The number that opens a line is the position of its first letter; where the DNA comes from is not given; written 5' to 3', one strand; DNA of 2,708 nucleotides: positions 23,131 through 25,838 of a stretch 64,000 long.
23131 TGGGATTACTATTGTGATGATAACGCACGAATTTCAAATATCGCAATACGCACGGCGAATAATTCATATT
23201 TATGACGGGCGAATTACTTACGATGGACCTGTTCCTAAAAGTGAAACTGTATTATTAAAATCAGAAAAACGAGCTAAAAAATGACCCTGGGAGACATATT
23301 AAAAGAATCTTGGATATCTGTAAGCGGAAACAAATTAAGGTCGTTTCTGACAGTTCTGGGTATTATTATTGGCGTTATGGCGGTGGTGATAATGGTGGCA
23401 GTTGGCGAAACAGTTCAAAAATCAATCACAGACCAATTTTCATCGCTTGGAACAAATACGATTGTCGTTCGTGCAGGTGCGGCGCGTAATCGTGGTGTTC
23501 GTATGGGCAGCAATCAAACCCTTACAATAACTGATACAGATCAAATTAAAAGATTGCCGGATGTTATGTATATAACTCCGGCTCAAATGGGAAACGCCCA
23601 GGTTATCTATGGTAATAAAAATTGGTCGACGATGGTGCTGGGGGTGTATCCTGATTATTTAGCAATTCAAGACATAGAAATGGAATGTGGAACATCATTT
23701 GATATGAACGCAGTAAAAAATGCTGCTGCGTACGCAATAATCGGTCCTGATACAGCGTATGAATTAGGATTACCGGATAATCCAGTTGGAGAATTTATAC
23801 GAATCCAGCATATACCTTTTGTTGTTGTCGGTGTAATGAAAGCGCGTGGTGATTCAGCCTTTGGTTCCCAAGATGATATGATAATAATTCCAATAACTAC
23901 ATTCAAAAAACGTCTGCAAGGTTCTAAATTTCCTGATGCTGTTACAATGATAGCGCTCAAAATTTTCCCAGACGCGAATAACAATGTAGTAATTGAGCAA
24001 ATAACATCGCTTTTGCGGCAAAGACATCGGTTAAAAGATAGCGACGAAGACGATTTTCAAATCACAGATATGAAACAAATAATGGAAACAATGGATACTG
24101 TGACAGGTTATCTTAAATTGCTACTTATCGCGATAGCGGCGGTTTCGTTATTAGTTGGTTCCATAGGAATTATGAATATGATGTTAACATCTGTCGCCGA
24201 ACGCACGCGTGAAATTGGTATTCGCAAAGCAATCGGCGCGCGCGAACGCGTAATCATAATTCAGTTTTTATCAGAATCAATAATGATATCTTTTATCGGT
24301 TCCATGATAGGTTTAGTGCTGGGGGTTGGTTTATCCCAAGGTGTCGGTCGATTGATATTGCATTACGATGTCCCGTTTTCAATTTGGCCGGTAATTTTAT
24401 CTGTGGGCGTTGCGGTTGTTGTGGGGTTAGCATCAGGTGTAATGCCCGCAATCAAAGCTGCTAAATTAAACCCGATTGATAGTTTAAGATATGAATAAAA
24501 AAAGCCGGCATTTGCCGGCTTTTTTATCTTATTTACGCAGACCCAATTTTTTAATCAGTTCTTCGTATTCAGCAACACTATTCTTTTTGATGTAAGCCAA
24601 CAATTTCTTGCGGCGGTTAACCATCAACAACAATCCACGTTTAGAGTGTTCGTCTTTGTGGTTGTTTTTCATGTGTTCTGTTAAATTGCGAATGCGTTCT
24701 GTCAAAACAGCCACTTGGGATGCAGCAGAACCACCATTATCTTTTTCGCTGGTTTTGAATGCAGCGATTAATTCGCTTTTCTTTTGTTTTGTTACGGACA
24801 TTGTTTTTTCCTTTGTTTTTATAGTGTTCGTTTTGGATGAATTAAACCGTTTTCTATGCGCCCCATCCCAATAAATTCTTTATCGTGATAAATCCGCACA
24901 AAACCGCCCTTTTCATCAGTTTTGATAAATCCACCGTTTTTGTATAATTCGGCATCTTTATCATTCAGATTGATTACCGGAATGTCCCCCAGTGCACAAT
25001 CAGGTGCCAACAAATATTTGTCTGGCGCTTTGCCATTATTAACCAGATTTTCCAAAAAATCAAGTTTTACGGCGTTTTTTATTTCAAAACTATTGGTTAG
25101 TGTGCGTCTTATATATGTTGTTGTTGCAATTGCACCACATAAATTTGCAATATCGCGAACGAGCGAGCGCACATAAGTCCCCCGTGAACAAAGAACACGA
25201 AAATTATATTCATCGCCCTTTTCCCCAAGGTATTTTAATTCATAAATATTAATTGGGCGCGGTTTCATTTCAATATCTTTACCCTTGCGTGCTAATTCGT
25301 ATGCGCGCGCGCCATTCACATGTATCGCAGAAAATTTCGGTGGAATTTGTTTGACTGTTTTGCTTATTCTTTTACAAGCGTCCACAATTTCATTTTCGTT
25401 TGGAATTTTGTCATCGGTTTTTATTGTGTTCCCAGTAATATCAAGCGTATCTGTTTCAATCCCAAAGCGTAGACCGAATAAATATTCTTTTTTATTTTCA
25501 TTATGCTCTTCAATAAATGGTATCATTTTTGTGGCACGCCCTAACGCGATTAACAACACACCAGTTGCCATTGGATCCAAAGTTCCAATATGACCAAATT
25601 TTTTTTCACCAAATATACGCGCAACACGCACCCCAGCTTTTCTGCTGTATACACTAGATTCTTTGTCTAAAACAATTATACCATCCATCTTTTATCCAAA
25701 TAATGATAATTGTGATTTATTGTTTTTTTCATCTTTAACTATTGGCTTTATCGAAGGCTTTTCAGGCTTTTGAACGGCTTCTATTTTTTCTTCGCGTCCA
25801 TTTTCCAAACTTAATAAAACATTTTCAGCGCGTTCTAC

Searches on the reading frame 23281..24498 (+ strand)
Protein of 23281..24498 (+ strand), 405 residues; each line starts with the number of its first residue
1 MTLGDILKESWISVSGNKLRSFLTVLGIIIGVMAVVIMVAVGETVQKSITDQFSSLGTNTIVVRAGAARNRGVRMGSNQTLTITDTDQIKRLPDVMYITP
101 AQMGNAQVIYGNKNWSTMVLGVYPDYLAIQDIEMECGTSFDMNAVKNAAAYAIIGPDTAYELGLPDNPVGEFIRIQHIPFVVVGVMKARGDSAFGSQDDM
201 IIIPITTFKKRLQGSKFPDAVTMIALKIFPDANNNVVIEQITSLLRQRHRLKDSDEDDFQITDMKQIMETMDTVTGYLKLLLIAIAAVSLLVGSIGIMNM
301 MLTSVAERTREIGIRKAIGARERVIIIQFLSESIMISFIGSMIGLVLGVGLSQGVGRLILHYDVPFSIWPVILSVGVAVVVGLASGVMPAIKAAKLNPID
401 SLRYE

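Call 12: search_protein_families(library=pfam, proteins=[window:23281-24498:+], max_evalue=0.00001)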
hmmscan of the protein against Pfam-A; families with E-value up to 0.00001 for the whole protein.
window:23281-24498:+ (405 aa): 2 families
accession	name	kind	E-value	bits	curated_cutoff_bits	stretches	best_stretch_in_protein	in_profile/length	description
PF12704.14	MacB_PCD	-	3.8e-43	148.6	27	1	21-243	1-206/207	MacB-like periplasmic core domain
PF02687.27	FtsX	-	4.6e-21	75.5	25.5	1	284-398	2-120/120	FtsX-like permease C-terminal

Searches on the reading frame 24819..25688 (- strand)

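Call 12: search_protein_families(library=pfam, proteins=[window:24819-25688:-], max_evalue=0.00001)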
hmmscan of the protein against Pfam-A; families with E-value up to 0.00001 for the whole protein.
window:24819-25688:- (289 aa): 2 families
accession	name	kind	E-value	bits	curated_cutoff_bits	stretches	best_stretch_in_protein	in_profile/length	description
PF01509.24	TruB_N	-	9.2e-48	162.8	27.3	1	24-173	2-149/149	TruB family pseudouridylate synthase (N terminal domain)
PF09157.17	TruB-C_2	-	4.3e-09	36.6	21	1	237-287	1-55/57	Pseudouridine synthase II TruB, C-terminal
